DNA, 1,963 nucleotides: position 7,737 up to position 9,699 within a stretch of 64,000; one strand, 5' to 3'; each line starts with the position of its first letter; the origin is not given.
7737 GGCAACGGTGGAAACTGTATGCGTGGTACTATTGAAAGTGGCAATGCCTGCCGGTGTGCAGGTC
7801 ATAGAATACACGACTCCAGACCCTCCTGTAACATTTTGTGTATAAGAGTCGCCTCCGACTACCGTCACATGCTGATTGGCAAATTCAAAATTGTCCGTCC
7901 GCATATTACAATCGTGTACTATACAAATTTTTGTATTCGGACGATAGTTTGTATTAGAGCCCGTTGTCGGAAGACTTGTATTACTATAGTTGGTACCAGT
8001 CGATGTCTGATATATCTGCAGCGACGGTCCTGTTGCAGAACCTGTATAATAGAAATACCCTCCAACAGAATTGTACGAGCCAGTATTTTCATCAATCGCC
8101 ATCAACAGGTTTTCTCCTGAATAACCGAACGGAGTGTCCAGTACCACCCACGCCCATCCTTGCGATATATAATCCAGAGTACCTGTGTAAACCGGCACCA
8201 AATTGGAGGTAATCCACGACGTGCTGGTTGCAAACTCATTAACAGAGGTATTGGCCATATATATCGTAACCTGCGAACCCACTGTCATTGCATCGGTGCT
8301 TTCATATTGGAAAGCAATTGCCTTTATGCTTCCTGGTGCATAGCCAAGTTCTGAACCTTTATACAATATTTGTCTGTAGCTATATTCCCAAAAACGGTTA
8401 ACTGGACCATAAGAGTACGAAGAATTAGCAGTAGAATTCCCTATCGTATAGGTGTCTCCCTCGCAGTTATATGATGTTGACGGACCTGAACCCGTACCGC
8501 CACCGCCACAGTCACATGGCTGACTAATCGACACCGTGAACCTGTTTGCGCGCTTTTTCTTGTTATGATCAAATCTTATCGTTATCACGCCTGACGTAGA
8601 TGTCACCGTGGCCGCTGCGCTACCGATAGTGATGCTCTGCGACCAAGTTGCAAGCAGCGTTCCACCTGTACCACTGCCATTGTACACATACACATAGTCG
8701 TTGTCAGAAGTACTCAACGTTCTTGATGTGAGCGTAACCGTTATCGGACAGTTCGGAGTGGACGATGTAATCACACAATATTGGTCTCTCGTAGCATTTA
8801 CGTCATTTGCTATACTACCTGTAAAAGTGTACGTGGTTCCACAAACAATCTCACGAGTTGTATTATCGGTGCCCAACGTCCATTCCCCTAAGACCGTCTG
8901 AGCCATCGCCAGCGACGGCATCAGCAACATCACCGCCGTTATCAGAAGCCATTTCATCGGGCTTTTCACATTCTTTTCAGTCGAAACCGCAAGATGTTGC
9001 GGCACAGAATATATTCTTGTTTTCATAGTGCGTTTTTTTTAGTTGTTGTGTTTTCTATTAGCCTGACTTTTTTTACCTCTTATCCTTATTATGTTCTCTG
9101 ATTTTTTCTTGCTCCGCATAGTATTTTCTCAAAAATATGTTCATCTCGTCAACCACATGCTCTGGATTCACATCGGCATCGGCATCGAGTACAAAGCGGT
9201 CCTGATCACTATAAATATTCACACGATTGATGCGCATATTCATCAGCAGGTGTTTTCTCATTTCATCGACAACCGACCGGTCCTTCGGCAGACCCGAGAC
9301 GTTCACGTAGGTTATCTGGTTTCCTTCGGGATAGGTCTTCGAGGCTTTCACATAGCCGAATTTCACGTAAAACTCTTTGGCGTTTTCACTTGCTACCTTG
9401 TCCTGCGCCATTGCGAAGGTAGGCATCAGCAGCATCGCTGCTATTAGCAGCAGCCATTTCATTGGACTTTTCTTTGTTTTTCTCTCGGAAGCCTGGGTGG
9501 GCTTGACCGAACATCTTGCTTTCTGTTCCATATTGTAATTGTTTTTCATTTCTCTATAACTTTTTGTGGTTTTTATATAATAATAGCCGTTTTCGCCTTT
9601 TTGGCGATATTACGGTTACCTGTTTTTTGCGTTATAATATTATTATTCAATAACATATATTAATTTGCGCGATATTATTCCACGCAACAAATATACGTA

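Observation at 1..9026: Giant minus-strand ORF of more than 3000 codons that the supplied ORF track does not list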

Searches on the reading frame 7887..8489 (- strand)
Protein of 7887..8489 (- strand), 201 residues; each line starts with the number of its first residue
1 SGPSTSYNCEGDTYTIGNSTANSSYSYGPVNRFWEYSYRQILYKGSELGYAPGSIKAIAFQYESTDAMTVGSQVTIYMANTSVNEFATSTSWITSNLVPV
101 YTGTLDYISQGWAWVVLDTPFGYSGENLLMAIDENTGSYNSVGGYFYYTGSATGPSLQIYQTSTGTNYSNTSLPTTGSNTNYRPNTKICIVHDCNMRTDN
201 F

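Call 9: search_protein_families(library=pfam, proteins=[window:7887-8489:-], max_evalue=1)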
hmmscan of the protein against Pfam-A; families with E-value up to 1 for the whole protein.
window:7887-8489:- (201 aa): 0 families

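Call 77: search_protein_representatives(alignment_id=A3)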
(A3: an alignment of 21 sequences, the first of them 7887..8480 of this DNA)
Query: 21 sequences, 183 profile positions. Proteins with E-value up to 0.001 (for the whole library): 13288; up to 1e-10: 9259; up to 1e-30: 2855. The best 150 are listed.
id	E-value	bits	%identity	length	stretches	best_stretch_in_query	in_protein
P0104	0.0e+00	1258.7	-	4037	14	6-164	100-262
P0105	8.7e-248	830.8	-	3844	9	3-165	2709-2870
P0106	3.6e-240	806.0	-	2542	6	3-171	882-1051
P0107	3.5e-229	770.2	-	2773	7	2-171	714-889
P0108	1.2e-203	686.9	-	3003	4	2-182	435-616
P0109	1.3e-199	673.8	-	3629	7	3-168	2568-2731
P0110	3.2e-199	672.5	-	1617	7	3-172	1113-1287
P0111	3.2e-197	666.0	-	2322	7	2-162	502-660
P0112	1.4e-192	650.9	-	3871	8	2-171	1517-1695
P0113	5.2e-191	645.8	-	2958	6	3-173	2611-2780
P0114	1.7e-190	644.1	-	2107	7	3-172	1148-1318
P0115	9.0e-182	615.7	-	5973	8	2-174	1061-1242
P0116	1.6e-177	601.9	-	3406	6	3-171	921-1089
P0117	2.5e-176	597.9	-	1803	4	2-172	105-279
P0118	3.3e-176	597.6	-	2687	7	3-164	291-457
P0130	4.4e-151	515.7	-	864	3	1-183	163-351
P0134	3.5e-149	509.4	-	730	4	2-173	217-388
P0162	8.3e-123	423.5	-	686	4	2-177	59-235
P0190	1.0e-110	384.1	-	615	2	2-183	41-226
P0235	5.7e-101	352.3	-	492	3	2-179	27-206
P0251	8.4e-98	342.0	-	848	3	2-172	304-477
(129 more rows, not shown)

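Call 78: search_protein_families(library=pfam, proteins=[P0235, P0190, P0134, P0162, P0130, P0251], max_evalue=0.01)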
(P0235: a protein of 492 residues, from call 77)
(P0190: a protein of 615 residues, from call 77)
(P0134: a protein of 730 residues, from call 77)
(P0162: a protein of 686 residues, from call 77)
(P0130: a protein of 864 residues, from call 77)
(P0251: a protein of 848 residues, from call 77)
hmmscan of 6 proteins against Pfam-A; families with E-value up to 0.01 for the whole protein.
P0235 (492 aa): 0 families

P0190 (615 aa): 2 families
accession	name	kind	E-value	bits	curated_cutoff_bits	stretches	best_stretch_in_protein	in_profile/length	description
PF02368.24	Big_2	-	5.3e-13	49.2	22.8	2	515-552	32-69/79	Bacterial Ig-like domain (group 2)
PF22359.2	Big-like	-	4.3e-05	24.1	27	1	519-552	3-36/48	Bacterial Ig-like domain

P0134 (730 aa): 1 family
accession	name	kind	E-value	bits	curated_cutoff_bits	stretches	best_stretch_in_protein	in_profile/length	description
PF16541.10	AltA1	-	0.0048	18.2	27.5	0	430-490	7-64/110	Alternaria alternata allergen 1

P0162 (686 aa): 2 families
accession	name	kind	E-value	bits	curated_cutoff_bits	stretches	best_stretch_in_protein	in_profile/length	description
PF14172.12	DUF4309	-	2.3e-06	27.9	25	0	227-295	30-97/133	Domain of unknown function (DUF4309)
PF25562.1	CNBH_CNNM2_C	-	0.0013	18.8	27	0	489-521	87-119/172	Metal transporter CNNM2-like, C-terminal CNBH domain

P0130 (864 aa): 0 families

P0251 (848 aa): 4 families
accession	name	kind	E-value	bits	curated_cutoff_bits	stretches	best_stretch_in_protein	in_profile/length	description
PF15780.11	ASH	-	2.4e-09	37.7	27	1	195-288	8-94/98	Abnormal spindle-like microcephaly-assoc'd, ASPM-SPD-2-Hydin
PF22544.2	HYDIN_VesB_CFA65-like_Ig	-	8.4e-06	26.4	25.5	0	485-576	1-86/100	HYDIN/CFA65/VesB-like, Ig-like domain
PF22073.2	Cep192_D4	-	0.00015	22.4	35.5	0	216-297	24-111/112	Cep192 domain 4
PF07705.17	CARDB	-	0.0026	18.4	22.7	0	217-285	24-84/101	CARDB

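Call 79: search_protein_families(library=ncbifam, proteins=[P0235, P0190, P0134, P0162, P0130, P0251, window:7887-8480:-], max_evalue=0.1)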
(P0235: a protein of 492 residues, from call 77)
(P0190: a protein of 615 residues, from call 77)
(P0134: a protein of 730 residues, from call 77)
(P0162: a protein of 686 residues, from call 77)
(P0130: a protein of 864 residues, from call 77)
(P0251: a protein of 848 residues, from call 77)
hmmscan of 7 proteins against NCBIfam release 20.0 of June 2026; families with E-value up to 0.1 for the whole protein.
P0235 (492 aa): 1 family
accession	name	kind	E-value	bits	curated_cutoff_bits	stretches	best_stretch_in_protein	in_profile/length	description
NF047391.1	SA0570_fam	equivalog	0.045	13.7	125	0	45-98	78-128/167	SA0570 family protein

P0190 (615 aa): 1 family
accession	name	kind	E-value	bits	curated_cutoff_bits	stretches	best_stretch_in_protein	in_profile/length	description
NF045872.1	urea_MBA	equivalog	0.062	13.3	305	0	22-100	15-92/147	multiple banded antigen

P0134 (730 aa): 1 family
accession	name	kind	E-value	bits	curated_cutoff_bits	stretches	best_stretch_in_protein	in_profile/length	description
NF033405.1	FosLL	exception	0.037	14.3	270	0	81-130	6-54/135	fosfomycin resistance glutathione transferase FosLL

P0162 (686 aa): 1 family
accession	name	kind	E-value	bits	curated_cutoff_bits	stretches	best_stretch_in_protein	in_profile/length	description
NF041753.2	sbcd_Staph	equivalog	5.6e-07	28.7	480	0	283-330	205-251/375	exonuclease subunit SbcD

P0130 (864 aa): 0 families

P0251 (848 aa): 1 family
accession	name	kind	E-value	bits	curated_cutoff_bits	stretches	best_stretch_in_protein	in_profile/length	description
NF012200.0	choice_anch_D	domain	1.7e-32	112.2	45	2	187-285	8-104/108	choice-of-anchor D domain-containing protein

window:7887-8480:- (198 aa): 0 families

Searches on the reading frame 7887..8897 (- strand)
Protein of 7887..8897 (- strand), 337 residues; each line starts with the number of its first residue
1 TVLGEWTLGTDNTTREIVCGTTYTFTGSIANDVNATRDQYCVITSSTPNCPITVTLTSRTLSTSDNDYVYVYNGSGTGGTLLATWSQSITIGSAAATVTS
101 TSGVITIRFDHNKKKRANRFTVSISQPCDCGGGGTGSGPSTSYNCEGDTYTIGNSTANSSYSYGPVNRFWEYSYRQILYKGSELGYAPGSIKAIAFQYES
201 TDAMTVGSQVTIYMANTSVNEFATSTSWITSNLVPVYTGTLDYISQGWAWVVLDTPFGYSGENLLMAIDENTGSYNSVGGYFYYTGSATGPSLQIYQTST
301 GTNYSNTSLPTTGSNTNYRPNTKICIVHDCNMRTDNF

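Call 31: find_homologous_proteins(query=window:7887-8897:-, max_evalue=0.0001)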
Query window:7887-8897:- (337 aa): 2 proteins with E <= 0.0001 among 5769 candidates.
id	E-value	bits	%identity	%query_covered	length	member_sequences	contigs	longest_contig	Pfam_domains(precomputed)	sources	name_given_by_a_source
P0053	1.1e-88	316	54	99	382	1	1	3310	-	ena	-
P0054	6.7e-18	83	34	60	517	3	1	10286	PF00041.28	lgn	-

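Call 36: search_protein_families(library=pfam, alignment_id=A1, max_evalue=0.01)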
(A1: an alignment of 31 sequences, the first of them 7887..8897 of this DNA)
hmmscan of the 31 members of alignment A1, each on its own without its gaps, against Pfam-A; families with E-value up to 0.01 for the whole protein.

A. member 1, window:7887-8897:- (337 aa): 0 families

B. families by the number of members that match (of 31 scanned): 2 families
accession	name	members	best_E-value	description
PF00431.26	CUB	4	2.3e-11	CUB domain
PF12019.13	GspH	1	0.0002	Type II transport protein GspH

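Call 39: predict_structure(alignment_id=A1)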
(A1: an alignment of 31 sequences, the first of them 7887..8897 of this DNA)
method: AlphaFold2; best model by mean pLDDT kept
length: 337 residues; sequences in the alignment: 31
mean_pLDDT: 89.7   pTM: 0.67
mean pLDDT of the five models: 89.7, 89.3, 89.1, 89.0, 87.3
residues with pLDDT >= 90: 234; 70-90: 77; 50-70: 21; < 50: 5
segments of 3 or more residues with pLDDT < 50: 132-136
pLDDT, mean of each block of 10 residues (from residue 1): 89 90 92 81 89 96 89 95 95 92 95 80 85 54 89 96 91 97 96 95 79 97 96 94 88 93 97 83 94 96 93 96 92 56
secondary structure, 60 per line:
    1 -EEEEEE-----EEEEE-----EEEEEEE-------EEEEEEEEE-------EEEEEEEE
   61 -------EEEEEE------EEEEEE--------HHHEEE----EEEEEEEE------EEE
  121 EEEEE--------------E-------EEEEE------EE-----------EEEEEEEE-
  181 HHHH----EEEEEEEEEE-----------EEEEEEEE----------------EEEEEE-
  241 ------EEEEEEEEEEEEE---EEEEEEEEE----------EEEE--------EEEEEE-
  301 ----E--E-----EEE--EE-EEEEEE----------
elements in order: E2-7 E13-17 E23-29 E37-45 E53-60 E68-73 E80-85 E97-99 E104-111 E118-125 E148-152 E172-179 H181-184 E189-198 E210-217 E234-239 E247-259 E263-271 E282-285 E294-299 E314-316 E322-327

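Call 43: fold_search(model_id=the predicted structure, library=pdb)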
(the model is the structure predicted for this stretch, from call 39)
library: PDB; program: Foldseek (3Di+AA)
matches with E <= 10: 1055; with E <= 0.001: 70
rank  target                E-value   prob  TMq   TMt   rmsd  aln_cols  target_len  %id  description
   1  7m0r_E                1.1e-08  1.00  0.29  0.22  14.4       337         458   11  Cryo-EM structure of the Sema3A/PlexinA4/Neuropilin 1 complex (released 2021-05-05)
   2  2qqk_A                8.7e-08  1.00  0.26  0.17  14.1       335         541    9  Neuropilin-2 a1a2b1b2 Domains in Complex with a Semaphorin-Blocking Fab (released 2007-11-20)
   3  9en2_A                1.1e-07  1.00  0.24  0.32  16.1       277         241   14  Crystal structure of the metalloproteinase enhancer PCPE-1 complexed with nanobodies VHH-H4 and VHH-I5 (released 2024-07-03)
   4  6fzv_D                2.8e-07  1.00  0.25  0.35  18.3       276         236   13  Crystal structure of the metalloproteinase enhancer PCPE-1 bound to the procollagen C propeptide trimer (short) (released 2018-07-04)
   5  2qqm_A                2.8e-07  1.00  0.24  0.19  17.8       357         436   11  Crystal Structure of the a2b1b2 Domains from Human Neuropilin-1 (released 2007-11-20)
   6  2qql_A                3.9e-07  1.00  0.26  0.16  13.7       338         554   10  Neuropilin-2 a1a2b1b2 Domains in Complex with a Semaphorin-Blocking Fab (released 2007-11-20)
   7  4gz9_A                4.6e-07  1.00  0.25  0.16  18.1       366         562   10  Mouse Neuropilin-1, extracellular domains 1-4 (a1a2b1b2) (released 2012-10-17)
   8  8ivx_A                9.5e-07  1.00  0.24  0.20  18.2       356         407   10  Crystal structure of NRP2 in complex with aNRP2-14 Fab fragment (released 2023-07-12)
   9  8h3u_A                1.8e-06  1.00  0.26  0.16  26.1       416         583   12  Inhibitor-bound EP, polyA model (released 2022-11-23)
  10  2qqo_A                4.0e-06  1.00  0.25  0.20  18.1       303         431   12  Crystal Structure of the a2b1b2 Domains from Human Neuropilin-2 (released 2007-11-20)
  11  8ziy_A                4.7e-06  1.00  0.25  0.15  19.1       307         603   10  trypsinogen-EP-E574A (released 2025-05-21)
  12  8ivw_J                8.2e-06  1.00  0.26  0.21  19.1       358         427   10  Crystal structure of NRP2 in complex with aNRP2-10 Fab fragment (released 2023-07-12)
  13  8ivw_D                1.2e-05  1.00  0.25  0.21  18.8       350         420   10  Crystal structure of NRP2 in complex with aNRP2-10 Fab fragment (released 2023-07-12)
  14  8ivw_A                1.4e-05  1.00  0.26  0.21  19.0       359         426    9  Crystal structure of NRP2 in complex with aNRP2-10 Fab fragment (released 2023-07-12)
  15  8zj4_A                1.5e-05  1.00  0.25  0.15  18.1       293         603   11  trypsinogen-EP-N619A (released 2025-05-21)
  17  6gh8_A                1.6e-05  1.00  0.26  0.65   5.3       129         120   15  Crystal structure of GP1 domain of Lujo virus in complex with the first CUB domain of neuropilin-2 (released 2018-07-25)
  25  1spp_B                1.2e-04  1.00  0.26  0.67   4.8       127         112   17  THE CRYSTAL STRUCTURES OF TWO MEMBERS OF THE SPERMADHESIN FAMILY REVEAL THE FOLDING OF THE CUB DOMAIN (released 1998-06-24)
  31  4gza_H                1.7e-04  1.00  0.26  0.68   3.6       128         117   17  Complex of mouse Plexin A2 - Semaphorin 3A - Neuropilin-1 (released 2012-10-17)
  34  1spp_A                2.2e-04  1.00  0.24  0.63   4.0       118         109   12  THE CRYSTAL STRUCTURES OF TWO MEMBERS OF THE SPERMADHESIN FAMILY REVEAL THE FOLDING OF THE CUB DOMAIN (released 1998-06-24)
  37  1sfp                  2.4e-04  1.00  0.26  0.71   3.7       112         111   12  CRYSTAL STRUCTURE OF ACIDIC SEMINAL FLUID PROTEIN (ASFP) AT 1.9 A RESOLUTION: A BOVINE POLYPEPTIDE FROM THE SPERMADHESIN (released 1998-06-24)
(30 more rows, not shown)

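Call 61: search_solved_structures(query=A1, max_evalue=1)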
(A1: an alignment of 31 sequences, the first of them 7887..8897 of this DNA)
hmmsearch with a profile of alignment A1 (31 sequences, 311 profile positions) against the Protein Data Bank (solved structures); distinct sequences matched with E-value up to 1: 0.

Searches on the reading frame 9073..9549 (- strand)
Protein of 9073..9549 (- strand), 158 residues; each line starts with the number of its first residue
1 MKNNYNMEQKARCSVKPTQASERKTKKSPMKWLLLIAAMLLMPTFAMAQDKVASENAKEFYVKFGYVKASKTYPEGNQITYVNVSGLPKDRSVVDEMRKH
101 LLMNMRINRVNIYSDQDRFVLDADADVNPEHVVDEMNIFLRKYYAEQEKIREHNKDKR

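Call 65: search_protein_families(library=pfam, proteins=[window:9073-9549:-], max_evalue=1)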
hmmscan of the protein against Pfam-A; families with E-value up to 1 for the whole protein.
window:9073-9549:- (158 aa): 0 families

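Call 71: find_homologous_proteins(query=window:9073-9549:-, max_evalue=0.001)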
Query window:9073-9549:- (158 aa): 23 proteins with E <= 0.001 among 35 candidates.
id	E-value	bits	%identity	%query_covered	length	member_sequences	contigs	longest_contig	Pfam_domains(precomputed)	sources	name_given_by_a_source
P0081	2.4e-94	331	94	100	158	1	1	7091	-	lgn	-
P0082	1.0e-85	303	89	100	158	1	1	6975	-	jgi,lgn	jgi:hypothetical protein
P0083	6.8e-85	300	100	87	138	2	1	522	-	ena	-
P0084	1.0e-80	287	85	100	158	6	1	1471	-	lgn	-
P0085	1.3e-79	283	88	96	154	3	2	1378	-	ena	-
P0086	5.7e-49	184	69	67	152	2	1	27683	-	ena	-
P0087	8.6e-41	157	53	96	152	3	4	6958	-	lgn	-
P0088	1.4e-38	150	49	92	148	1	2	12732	-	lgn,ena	-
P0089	2.6e-38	149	57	79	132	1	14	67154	-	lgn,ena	-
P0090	8.6e-38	147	50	95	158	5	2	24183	-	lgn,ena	-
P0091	2.5e-37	146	55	79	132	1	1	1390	-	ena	-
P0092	4.1e-37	145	58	76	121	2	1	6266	-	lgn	-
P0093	4.4e-37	145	48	95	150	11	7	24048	-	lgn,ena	-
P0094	1.6e-36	143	55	77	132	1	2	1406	-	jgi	-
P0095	2.1e-35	140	55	80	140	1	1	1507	-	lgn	-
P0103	1.7e-27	114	60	56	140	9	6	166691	-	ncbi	-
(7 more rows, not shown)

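Call 82: find_encoding_contigs(protein=P0103, flank=6000, max_places=2)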
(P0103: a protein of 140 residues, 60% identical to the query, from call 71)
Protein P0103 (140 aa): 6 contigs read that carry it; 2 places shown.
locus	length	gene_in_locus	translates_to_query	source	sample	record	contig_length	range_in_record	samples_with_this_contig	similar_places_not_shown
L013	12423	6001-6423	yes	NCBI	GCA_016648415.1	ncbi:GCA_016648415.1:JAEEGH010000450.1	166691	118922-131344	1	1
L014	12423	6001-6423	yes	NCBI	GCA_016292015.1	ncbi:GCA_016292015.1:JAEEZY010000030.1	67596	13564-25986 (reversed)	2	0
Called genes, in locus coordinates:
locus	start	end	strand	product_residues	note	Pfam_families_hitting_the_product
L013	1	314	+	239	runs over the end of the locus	PF18935:DUF5683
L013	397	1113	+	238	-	PF01618:MotA_ExbB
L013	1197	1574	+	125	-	PF02472:ExbD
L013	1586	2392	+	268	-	-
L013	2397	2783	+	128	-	PF01479:S4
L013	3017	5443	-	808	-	PF04023:FeoA, PF01926:MMR_HSR1, PF02421:FeoB_N, PF17910:FeoB_Cyto, PF07670:Gate, PF07664:FeoB_C, PF07670:Gate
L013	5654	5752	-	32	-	-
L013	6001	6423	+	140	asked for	-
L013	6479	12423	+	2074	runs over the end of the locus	PF02368:Big_2 (faint), PF26918:Ig_Eae (weak), PF13573:SprB, PF13585:CHU_C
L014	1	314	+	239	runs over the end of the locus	PF18935:DUF5683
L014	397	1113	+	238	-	PF01618:MotA_ExbB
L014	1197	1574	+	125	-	PF02472:ExbD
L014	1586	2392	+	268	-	-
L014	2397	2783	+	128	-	PF01479:S4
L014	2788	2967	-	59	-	-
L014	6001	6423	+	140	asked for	-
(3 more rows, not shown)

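Call 83: find_encoding_contigs(protein=P0089, flank=6000, max_places=2)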
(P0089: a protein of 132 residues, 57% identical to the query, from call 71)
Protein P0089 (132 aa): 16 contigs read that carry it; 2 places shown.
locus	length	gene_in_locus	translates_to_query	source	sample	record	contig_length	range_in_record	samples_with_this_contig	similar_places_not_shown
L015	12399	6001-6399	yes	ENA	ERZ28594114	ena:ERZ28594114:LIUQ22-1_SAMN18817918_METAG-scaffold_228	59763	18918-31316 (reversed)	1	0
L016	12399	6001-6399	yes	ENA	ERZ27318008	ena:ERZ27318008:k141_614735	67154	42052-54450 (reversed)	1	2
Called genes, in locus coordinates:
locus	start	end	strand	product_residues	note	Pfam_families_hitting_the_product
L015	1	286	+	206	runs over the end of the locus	PF01618:MotA_ExbB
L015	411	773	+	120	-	PF02472:ExbD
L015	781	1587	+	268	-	-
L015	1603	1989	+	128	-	PF01479:S4 (weak)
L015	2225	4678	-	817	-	PF04023:FeoA, PF01926:MMR_HSR1, PF02421:FeoB_N, PF17910:FeoB_Cyto, PF07670:Gate, PF07664:FeoB_C, PF07670:Gate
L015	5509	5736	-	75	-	-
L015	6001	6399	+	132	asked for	-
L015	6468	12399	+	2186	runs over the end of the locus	PF26918:Ig_Eae (weak), PF13573:SprB, PF13585:CHU_C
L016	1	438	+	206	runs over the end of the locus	PF01618:MotA_ExbB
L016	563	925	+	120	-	PF02472:ExbD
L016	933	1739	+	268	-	-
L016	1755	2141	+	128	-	PF01479:S4 (weak)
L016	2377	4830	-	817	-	PF04023:FeoA, PF01926:MMR_HSR1, PF02421:FeoB_N, PF17910:FeoB_Cyto, PF07670:Gate, PF07664:FeoB_C, PF07670:Gate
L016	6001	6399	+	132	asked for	-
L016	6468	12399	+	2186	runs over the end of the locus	PF26918:Ig_Eae (weak), PF13573:SprB, PF13585:CHU_C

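Call 85: search_solved_structures(query=A4, max_evalue=5)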
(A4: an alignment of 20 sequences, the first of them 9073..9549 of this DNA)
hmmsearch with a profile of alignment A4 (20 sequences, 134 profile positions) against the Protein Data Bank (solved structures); distinct sequences matched with E-value up to 5: 2.
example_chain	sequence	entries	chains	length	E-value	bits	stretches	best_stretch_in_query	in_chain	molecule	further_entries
7lxd_A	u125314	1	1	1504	0.56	13.3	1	37-100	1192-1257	DNA polymerase zeta catalytic subunit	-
6v8p_A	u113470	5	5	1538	0.58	13.3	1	37-100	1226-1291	DNA polymerase zeta catalytic subunit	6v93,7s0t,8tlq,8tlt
